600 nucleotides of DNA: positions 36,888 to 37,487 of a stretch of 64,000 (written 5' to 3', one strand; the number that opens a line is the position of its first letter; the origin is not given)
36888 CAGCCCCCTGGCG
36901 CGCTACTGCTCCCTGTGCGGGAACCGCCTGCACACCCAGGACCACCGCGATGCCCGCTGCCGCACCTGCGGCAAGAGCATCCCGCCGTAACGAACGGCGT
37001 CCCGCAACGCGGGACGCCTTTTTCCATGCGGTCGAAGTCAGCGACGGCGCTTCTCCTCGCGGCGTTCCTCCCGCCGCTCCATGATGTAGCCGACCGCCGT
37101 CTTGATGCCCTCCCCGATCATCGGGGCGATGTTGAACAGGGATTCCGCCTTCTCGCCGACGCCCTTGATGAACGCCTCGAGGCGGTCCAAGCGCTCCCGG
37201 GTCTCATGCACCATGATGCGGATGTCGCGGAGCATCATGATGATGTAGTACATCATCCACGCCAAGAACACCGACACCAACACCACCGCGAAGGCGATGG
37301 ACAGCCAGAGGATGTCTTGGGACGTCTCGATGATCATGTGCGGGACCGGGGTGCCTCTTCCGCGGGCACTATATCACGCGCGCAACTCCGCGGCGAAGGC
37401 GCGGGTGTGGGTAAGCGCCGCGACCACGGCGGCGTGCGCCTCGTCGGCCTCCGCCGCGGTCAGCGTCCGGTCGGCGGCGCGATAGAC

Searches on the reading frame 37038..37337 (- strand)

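Call 100: search_protein_families(library=pfam, proteins=[window:37038-37337:-], max_evalue=0.01)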
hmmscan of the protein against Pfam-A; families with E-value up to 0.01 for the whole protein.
window:37038-37337:- (99 aa): 1 family
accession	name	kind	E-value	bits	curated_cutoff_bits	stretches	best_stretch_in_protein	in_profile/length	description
PF06103.16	DUF948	-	0.0052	17.4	37.2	1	17-70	2-55/89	Bacterial protein of unknown function (DUF948)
